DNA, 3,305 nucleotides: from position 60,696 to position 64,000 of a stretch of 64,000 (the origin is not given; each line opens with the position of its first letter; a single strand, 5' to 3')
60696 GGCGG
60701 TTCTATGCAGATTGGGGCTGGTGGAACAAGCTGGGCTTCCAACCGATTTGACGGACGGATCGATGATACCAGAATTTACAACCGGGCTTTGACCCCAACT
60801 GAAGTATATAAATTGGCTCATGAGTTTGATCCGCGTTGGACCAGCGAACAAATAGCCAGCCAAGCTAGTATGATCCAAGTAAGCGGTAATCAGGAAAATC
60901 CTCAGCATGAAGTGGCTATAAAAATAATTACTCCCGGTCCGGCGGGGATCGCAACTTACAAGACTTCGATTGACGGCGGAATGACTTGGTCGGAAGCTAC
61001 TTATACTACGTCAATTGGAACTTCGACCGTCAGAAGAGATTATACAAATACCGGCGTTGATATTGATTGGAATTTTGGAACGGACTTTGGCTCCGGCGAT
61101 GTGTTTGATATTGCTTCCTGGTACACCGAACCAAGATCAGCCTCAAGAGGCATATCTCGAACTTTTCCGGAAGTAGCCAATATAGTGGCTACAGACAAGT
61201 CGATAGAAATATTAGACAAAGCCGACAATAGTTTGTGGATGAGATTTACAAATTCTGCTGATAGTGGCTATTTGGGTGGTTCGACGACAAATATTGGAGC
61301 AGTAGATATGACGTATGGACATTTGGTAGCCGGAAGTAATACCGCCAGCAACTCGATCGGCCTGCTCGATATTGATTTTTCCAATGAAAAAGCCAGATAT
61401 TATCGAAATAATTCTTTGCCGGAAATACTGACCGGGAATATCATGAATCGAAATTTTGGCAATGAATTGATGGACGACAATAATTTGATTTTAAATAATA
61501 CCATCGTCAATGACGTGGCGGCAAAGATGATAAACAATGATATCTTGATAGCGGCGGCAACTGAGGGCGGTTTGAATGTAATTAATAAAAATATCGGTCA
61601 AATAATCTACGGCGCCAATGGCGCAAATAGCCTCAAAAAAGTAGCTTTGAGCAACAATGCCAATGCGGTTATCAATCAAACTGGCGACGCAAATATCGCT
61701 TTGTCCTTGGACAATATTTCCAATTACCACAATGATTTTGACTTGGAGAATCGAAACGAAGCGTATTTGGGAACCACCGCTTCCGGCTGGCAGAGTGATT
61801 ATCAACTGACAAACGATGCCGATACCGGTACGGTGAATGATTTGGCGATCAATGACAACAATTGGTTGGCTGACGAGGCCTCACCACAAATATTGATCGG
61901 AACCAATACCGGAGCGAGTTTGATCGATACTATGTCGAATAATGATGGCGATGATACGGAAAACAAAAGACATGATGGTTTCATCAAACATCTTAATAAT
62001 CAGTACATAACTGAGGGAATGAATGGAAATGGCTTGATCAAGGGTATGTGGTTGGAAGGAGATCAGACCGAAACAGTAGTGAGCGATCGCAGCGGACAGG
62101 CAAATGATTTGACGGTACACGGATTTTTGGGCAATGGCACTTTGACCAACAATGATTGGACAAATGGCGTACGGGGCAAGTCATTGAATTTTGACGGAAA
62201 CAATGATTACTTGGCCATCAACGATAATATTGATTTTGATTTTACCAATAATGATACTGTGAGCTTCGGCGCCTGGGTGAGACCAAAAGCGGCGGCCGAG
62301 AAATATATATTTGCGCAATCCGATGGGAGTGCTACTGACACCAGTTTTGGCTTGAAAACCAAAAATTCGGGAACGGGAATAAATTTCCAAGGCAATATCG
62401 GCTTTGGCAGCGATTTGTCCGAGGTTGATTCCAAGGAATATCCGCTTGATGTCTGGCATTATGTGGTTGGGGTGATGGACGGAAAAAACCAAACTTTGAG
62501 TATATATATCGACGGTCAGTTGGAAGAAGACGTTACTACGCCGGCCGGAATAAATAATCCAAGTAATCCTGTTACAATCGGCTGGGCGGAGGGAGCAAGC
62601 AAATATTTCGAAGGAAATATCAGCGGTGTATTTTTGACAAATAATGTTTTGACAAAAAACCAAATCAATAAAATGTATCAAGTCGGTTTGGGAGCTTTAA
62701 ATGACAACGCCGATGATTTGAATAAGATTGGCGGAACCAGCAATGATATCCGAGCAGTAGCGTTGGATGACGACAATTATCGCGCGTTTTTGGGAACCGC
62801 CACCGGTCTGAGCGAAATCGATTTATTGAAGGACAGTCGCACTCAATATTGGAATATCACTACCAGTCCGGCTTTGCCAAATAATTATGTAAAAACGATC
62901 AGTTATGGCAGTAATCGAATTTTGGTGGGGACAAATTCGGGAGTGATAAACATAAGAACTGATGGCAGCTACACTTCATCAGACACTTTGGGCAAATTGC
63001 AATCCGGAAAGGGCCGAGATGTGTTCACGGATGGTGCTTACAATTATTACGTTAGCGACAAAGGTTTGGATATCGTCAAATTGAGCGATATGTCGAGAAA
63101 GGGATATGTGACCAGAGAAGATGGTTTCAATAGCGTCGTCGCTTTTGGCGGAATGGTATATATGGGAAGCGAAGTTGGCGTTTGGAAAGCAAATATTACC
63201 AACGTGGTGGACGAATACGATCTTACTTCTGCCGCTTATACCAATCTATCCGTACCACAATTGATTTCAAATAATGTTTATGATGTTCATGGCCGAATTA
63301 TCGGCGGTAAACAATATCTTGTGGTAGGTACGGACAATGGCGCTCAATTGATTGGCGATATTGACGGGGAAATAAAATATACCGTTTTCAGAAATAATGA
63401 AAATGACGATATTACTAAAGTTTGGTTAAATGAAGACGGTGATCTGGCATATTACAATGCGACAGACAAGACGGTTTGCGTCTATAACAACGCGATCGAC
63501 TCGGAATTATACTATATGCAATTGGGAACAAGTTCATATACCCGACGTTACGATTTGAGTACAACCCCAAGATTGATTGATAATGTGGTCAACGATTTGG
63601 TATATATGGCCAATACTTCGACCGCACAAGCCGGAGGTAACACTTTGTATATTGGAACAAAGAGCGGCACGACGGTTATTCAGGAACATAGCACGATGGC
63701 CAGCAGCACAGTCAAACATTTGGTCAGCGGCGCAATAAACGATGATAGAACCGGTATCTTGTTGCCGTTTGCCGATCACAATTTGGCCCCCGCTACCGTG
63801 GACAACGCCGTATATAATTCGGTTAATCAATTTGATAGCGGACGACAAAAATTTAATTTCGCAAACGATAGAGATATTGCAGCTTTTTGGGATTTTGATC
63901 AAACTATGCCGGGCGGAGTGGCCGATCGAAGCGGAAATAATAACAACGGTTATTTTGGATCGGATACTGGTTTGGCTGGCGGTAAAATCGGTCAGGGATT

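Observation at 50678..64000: Giant open reading frame, at least 13.3 kb, not reported by the ORF track, encoding a modular DUF2341/LamG/beta-propeller surface protein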

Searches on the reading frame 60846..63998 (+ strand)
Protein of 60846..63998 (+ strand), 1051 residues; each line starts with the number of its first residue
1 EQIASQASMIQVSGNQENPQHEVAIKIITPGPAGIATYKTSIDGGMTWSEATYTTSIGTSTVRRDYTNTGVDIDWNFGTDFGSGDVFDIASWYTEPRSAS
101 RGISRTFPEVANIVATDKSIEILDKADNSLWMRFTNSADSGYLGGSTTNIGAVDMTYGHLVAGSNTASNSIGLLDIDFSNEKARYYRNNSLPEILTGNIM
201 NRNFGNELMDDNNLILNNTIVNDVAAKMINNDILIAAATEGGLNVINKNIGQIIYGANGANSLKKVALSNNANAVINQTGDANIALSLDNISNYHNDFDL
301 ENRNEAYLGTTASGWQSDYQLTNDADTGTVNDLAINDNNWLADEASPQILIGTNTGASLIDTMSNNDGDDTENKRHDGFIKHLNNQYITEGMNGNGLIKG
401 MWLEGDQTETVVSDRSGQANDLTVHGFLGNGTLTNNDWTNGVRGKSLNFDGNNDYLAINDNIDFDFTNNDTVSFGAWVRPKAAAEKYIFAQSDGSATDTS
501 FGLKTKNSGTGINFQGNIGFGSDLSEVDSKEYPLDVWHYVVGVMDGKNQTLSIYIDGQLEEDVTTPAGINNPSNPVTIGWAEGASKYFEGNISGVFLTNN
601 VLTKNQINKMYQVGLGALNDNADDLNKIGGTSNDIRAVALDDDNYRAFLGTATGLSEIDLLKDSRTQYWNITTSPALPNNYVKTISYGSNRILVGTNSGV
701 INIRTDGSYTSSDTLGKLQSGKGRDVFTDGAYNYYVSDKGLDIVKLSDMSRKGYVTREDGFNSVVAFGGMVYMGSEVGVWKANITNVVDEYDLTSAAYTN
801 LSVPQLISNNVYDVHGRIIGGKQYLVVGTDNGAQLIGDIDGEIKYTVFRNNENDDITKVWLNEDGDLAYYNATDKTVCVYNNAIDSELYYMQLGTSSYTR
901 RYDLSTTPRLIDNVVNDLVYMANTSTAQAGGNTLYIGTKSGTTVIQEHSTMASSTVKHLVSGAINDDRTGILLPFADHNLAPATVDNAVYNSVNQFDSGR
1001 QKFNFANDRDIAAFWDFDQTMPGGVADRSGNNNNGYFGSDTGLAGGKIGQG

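Call 15: find_homologous_proteins(query=window:60876-63998:+, max_evalue=0.001)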
Query window:60876-63998:+ (1041 aa): 18 proteins with E <= 0.001 among 8000 candidates.
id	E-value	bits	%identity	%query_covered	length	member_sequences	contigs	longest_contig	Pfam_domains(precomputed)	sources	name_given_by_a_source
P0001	3.1e-39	153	30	20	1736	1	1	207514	PF07953.21,PF00354.25,PF13385.14,PF02973.23,PF10102.15,PF02210.32,PF00054.31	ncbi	-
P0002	1.7e-38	151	31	20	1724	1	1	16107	PF07953.21,PF00354.25,PF13385.14,PF02973.23,PF10102.15,PF02210.32,PF00054.31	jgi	jgi:hypothetical protein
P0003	5.3e-33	132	28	21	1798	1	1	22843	PF07953.21,PF00354.25,PF13385.14,PF02973.23,PF10102.15,PF02210.32,PF00054.31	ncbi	-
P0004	6.5e-31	126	31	21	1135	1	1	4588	PF22925.4,PF07953.21,PF00354.25,PF13385.14,PF02973.23,PF02210.32,PF00054.31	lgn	-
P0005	2.4e-29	120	33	22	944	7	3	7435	PF07953.21,PF00354.25,PF13385.14,PF02973.23,PF02210.32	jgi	jgi:hypothetical protein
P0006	4.8e-25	106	35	25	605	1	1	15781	-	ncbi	-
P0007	1.9e-23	101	30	18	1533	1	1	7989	PF22925.4,PF07953.21,PF00354.25,PF13385.14,PF02973.23,PF10102.15,PF02210.32,PF00054.31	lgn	-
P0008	2.1e-23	101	29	21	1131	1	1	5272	PF07953.21,PF13385.14,PF02973.23,PF02210.32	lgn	-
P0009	1.0e-21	95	33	22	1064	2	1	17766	PF07953.21,PF13385.14,PF02973.23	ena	-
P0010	5.0e-17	80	29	22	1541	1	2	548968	PF07953.21,PF00354.25,PF13385.14,PF10102.15,PF02210.32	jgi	jgi:hypothetical protein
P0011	9.0e-17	79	32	21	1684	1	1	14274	PF07953.21,PF00354.25,PF13385.14,PF02973.23,PF10102.15,PF02210.32,PF00054.31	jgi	-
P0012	5.4e-16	76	24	52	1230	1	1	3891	PF07953.21,PF13385.14,PF02973.23,PF02210.32,PF00054.31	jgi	-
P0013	2.6e-15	74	30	16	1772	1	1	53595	PF22925.4,PF07953.21,PF00354.25,PF13385.14,PF02973.23,PF10102.15,PF02210.32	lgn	-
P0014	8.5e-14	69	27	21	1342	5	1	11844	PF07953.21,PF00354.25,PF13385.14,PF10102.15,PF02210.32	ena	-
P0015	1.3e-11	62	30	16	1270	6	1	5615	PF07953.21,PF00354.25,PF13385.14,PF18962.8,PF02210.32,PF00054.31,PF19081.7,PF23759.2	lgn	-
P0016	4.4e-7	47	25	18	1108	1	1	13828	PF07679.23,PF13895.13,PF13927.13,PF13385.14,PF02210.32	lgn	-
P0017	5.8e-7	46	23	20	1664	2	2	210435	PF07953.21,PF00354.25,PF13385.14,PF02973.23,PF10102.15,PF02210.32,PF00054.31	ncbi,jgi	ncbi:MAG: DUF2341 domain-containing protein [Candidatus Shapirobacteria bacterium]|jgi:hypothetical 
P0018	2.0e-6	44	29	18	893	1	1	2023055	PF13385.14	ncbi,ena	-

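Call 20: search_protein_families(library=pfam, proteins=[window:60846-63998:+], max_evalue=10)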
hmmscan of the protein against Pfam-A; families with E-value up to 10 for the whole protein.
window:60846-63998:+ (1051 aa): 2 families
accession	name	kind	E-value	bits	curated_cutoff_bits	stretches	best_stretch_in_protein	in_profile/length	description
PF13385.13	Laminin_G_3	-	6.1e-20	72.3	27.6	1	450-608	1-151/151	Concanavalin A-like lectin/glucanases superfamily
PF23414.1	Beta-prop_EML_2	-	0.032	14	90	1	822-916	51-144/266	Echinoderm microtubule-associated protein second beta-propeller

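Call 53: find_encoding_contigs(protein=P0006, flank=8000, max_places=3)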
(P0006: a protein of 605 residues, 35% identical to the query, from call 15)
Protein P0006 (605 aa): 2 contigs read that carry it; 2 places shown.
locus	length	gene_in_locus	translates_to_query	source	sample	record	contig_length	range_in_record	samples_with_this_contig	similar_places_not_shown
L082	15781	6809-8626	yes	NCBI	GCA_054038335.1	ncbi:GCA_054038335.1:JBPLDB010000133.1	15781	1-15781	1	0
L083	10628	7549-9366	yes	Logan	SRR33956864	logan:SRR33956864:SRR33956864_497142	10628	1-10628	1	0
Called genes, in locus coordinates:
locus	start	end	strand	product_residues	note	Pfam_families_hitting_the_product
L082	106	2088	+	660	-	PF13727:CoA_binding_3, PF22674:C2185-like_N (faint), PF01073:3Beta_HSD, PF01370:Epimerase, PF02719:Polysacc_synt_2, PF04321:RmlD_sub_bind, PF07993:NAD_binding_4 (weak), PF16363:GDP_Man_Dehyd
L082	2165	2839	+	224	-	-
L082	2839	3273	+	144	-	-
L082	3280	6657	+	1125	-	PF13191:AAA_16, PF13401:AAA_22 (weak), PF24883:NPHP3_N (faint), PF25873:WHD_MalT, PF13424:TPR_12, PF17874:TPR_MalT (weak), PF13646:HEAT_2 (weak), PF03704:BTAD, +4 more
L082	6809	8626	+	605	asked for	-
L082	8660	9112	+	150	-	PF05402:PqqD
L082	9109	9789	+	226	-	PF00005:ABC_tran, PF13304:AAA_21 (faint)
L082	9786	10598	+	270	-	PF01061:ABC2_membrane (weak), PF12698:ABC2_membrane_3 (weak)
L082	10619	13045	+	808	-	PF01364:Peptidase_C25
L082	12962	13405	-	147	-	-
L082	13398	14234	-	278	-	PF27840:ScmC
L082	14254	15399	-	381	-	PF14907:NTP_transf_5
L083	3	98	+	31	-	?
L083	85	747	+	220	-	PF02397:Bac_transf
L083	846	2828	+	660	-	PF13727:CoA_binding_3, PF22674:C2185-like_N (faint), PF01073:3Beta_HSD, PF01370:Epimerase, PF02719:Polysacc_synt_2, PF04321:RmlD_sub_bind, PF07993:NAD_binding_4 (weak), PF16363:GDP_Man_Dehyd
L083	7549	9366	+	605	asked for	-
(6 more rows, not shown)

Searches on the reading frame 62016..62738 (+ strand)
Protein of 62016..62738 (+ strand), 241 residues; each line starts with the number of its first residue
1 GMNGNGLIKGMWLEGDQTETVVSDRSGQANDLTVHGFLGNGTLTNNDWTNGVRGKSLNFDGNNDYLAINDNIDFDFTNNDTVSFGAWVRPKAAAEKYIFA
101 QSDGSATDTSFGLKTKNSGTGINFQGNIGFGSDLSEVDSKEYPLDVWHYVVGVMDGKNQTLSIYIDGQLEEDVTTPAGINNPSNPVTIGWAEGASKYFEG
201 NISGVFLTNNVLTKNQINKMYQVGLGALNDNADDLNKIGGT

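Call 20: search_protein_families(library=pfam, proteins=[window:62016-62738:+], max_evalue=10)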
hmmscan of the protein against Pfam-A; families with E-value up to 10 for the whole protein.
window:62016-62738:+ (241 aa): 2 families
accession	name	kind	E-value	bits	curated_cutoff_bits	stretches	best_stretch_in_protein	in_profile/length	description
PF13385.13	Laminin_G_3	-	2.9e-21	76.6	27.6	1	60-218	1-151/151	Concanavalin A-like lectin/glucanases superfamily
PF00354.24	Pentaxin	-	0.058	13.5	25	1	194-230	140-174/194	Pentaxin family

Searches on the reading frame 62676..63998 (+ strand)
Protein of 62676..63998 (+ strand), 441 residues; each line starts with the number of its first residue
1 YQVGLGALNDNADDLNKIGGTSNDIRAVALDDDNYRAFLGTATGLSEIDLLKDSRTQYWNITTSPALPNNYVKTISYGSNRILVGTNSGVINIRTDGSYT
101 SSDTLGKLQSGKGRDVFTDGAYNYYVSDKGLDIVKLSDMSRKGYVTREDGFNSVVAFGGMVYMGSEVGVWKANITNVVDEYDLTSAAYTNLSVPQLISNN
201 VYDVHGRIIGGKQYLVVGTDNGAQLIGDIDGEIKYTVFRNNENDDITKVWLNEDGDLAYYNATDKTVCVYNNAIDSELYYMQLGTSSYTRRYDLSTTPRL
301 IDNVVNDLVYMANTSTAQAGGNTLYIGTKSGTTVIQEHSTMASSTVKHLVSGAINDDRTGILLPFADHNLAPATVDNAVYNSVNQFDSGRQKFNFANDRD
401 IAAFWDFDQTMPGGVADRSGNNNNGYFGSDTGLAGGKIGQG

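Call 13: find_related_loci(query=window:62799-63998:+, collection=genome_contigs, flank=10000)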
Query window:62799-63998:+ (400 aa) in genome_contigs; peptide patterns used: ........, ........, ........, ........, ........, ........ (x = any residue, [..] = any of these).
33 stretches matched a pattern, but none encodes a relative of the query by tblastn (E <= 1e-3).

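Call 20: search_protein_families(library=pfam, proteins=[window:62676-63998:+], max_evalue=10)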
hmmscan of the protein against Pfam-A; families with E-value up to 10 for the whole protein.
window:62676-63998:+ (441 aa): 5 families
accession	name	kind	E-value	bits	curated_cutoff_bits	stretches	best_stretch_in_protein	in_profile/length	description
PF23414.1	Beta-prop_EML_2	-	0.0031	17.4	90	1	212-306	51-144/266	Echinoderm microtubule-associated protein second beta-propeller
PF25172.1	Beta-prop_WDR3_2nd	-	0.0067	16.1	140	1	202-273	40-110/293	WDR3 second beta-propeller domain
PF23775.1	Beta-prop_RIG_2nd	-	0.043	13.7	80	1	308-349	116-157/278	RIG second beta-propeller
PF24807.1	WD40_CDC20-Fz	-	0.28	10.9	200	0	212-272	20-80/292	CDC20/Fizzy WD40 domain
PF07494.17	Reg_prop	-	0.61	10.9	20.4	0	67-87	2-23/24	Two component regulator propeller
